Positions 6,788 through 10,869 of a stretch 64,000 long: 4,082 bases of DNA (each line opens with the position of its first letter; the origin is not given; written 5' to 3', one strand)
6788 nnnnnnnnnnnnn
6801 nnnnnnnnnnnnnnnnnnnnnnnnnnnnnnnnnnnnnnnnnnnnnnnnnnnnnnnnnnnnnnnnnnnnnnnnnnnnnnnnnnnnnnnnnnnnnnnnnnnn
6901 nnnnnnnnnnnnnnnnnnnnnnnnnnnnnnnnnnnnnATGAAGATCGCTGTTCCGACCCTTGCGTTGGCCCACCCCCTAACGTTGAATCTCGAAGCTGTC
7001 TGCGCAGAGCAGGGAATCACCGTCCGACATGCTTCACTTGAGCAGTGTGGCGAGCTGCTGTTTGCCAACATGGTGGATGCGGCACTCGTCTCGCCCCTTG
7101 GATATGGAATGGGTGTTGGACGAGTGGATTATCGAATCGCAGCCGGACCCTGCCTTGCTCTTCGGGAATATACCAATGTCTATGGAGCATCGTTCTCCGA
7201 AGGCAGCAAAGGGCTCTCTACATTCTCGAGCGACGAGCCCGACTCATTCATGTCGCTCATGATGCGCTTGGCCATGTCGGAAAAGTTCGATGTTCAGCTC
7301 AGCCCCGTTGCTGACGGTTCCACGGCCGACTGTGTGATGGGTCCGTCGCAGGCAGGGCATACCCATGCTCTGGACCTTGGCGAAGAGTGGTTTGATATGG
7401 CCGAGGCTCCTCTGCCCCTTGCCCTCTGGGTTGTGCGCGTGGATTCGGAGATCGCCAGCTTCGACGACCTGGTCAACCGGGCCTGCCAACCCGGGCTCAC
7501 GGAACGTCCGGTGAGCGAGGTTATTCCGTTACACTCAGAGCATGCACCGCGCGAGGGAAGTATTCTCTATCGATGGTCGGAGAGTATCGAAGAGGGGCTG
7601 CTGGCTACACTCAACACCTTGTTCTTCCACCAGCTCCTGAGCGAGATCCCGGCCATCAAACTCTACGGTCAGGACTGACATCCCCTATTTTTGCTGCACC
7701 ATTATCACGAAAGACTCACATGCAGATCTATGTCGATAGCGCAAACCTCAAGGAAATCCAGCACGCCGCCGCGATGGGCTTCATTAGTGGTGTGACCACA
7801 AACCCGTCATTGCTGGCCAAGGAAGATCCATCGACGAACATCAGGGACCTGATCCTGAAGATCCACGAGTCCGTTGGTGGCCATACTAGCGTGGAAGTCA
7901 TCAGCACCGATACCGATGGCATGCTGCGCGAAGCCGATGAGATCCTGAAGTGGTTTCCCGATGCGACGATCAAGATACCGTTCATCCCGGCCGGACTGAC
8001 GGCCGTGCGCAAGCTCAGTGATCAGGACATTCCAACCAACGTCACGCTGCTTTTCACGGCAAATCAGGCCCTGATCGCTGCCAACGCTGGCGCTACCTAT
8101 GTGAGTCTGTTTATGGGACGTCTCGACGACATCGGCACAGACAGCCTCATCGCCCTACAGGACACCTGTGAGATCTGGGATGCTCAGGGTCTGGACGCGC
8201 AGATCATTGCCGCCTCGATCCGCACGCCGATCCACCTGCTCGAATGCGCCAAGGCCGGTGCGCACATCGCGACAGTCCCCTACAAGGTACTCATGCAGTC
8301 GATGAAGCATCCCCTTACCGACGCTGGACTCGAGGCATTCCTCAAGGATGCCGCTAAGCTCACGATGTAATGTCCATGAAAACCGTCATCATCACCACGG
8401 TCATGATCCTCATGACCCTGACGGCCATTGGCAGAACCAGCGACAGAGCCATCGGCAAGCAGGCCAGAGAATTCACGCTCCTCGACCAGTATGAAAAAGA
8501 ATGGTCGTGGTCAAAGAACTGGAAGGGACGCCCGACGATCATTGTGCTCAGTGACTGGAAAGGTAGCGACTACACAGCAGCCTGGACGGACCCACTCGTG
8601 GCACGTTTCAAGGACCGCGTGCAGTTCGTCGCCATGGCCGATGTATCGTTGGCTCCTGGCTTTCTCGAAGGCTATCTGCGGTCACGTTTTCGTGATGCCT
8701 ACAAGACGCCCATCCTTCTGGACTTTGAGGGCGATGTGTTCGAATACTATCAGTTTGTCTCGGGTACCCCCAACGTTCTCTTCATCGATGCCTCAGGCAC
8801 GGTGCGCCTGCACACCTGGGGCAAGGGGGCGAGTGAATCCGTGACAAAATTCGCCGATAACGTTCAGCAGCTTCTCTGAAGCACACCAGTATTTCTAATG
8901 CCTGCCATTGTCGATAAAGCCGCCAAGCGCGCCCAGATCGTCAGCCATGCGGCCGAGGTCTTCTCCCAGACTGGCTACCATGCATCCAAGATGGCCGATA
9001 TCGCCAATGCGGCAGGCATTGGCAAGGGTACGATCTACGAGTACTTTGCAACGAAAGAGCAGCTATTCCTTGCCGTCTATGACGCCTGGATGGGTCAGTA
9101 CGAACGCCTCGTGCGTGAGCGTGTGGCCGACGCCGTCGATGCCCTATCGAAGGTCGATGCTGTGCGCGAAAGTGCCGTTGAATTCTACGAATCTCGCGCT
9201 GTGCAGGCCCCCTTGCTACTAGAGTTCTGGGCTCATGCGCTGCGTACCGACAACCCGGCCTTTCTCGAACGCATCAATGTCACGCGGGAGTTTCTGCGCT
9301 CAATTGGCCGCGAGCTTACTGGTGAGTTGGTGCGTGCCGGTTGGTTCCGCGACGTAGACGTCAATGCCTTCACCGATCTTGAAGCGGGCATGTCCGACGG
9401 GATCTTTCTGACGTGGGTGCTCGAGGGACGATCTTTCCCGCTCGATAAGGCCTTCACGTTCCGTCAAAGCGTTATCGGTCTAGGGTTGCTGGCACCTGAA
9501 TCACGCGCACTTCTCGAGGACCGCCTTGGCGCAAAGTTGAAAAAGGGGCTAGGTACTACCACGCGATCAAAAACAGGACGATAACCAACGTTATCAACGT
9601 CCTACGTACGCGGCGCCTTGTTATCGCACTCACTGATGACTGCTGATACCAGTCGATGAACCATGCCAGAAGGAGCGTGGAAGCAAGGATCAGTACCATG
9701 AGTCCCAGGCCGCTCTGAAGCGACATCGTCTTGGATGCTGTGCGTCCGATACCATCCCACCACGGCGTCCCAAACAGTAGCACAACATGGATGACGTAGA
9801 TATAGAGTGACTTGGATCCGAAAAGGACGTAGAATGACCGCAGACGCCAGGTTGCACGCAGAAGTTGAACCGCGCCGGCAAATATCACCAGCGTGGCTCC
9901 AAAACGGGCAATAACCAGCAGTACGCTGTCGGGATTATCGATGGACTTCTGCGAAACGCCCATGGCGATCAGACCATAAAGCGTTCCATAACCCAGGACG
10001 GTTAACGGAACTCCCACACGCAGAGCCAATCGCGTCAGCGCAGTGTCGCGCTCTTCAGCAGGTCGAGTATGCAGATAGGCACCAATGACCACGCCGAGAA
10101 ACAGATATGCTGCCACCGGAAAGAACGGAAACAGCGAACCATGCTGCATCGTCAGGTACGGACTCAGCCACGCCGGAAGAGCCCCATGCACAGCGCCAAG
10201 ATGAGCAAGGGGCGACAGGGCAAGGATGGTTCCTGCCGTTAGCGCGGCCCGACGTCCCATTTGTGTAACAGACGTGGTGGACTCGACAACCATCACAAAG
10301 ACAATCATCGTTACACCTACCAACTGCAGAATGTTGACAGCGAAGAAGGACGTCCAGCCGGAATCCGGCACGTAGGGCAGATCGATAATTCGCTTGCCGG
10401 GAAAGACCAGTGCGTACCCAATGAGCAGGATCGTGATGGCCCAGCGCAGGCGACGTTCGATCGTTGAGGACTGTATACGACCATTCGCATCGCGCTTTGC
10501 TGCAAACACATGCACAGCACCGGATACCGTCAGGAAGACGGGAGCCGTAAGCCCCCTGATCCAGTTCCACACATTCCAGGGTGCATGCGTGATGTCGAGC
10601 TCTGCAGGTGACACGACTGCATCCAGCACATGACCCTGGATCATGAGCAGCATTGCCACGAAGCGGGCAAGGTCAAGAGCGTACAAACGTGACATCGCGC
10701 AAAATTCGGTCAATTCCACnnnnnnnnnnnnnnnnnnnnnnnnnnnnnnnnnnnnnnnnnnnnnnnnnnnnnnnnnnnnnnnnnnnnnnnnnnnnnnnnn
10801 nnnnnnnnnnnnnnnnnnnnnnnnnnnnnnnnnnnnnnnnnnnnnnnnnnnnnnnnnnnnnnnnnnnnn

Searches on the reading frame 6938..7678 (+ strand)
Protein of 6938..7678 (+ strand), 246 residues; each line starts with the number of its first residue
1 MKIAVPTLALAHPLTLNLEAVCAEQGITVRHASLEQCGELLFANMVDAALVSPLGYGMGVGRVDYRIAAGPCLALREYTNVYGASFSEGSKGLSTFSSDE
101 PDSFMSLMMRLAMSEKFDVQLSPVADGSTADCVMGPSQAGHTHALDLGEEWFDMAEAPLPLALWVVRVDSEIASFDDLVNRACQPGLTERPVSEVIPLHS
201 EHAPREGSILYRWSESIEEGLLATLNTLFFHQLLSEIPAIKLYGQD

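Call 41: search_protein_families(library=pfam, proteins=[window:6938-7678:+], max_evalue=0.01)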
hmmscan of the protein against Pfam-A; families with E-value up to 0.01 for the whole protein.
window:6938-7678:+ (246 aa): 1 family
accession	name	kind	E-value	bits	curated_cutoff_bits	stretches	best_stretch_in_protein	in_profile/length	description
PF02621.19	VitK2_biosynth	-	4e-09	36.7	26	1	136-201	149-215/252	Menaquinone biosynthesis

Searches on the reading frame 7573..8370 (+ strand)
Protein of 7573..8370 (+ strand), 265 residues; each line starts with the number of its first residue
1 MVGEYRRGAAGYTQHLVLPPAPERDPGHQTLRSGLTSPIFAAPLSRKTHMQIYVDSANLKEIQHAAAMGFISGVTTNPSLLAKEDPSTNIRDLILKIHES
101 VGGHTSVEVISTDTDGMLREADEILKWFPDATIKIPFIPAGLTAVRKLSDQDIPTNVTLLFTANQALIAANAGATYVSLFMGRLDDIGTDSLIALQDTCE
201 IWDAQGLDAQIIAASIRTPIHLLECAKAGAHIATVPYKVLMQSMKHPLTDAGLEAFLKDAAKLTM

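Call 41: search_protein_families(library=pfam, proteins=[window:7573-8370:+], max_evalue=0.01)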
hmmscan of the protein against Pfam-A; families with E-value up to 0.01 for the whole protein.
window:7573-8370:+ (265 aa): 1 family
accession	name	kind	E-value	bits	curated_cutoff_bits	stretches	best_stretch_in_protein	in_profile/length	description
PF00923.25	TAL_FSA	-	2.8e-46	158.6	27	1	52-254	1-272/285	Transaldolase/Fructose-6-phosphate aldolase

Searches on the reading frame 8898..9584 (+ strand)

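Call 41: search_protein_families(library=pfam, proteins=[window:8898-9584:+], max_evalue=0.01)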
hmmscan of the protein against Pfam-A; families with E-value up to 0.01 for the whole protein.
window:8898-9584:+ (228 aa): 3 families
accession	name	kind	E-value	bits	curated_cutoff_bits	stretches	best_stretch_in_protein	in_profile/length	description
PF00440.29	TetR_N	-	1.4e-17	63.6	24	1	14-60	1-47/47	Bacterial regulatory proteins, tetR family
PF13977.11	TetR_C_6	-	6.9e-07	29.9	27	1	93-185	12-102/115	BetI-type transcriptional repressor, C-terminal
PF13022.12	HTH_Tnp_1_2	-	0.0041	17.7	27.9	1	17-83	14-75/122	Helix-turn-helix of insertion element transposase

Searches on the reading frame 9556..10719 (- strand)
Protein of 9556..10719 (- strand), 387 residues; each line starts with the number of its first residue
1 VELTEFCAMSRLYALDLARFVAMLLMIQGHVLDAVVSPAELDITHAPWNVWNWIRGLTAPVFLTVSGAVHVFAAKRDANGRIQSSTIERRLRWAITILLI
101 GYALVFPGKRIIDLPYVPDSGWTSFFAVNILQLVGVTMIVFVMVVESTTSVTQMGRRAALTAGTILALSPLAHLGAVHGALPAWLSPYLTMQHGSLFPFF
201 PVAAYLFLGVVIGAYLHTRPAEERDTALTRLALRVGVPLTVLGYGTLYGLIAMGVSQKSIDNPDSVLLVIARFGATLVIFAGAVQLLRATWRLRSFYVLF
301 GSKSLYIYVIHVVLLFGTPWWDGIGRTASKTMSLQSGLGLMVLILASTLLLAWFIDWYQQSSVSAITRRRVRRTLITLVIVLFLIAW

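Call 41: search_protein_families(library=pfam, proteins=[window:9556-10719:-], max_evalue=0.01)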
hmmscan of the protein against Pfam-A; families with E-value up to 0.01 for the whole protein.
window:9556-10719:- (387 aa): 3 families
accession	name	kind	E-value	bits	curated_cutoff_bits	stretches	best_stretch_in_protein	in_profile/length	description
PF07786.18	HGSNAT_cat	-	2.6e-14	53.7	22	1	11-247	1-214/222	Heparan-alpha-glucosaminide N-acetyltransferase, catalytic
PF01757.29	Acyl_transf_3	-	7.2e-11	42.2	31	1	13-356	2-325/326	Acyltransferase domain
PF20624.3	DMRT5_DMB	-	0.004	17.6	25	1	152-211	14-74/88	DMRT5, DMB domain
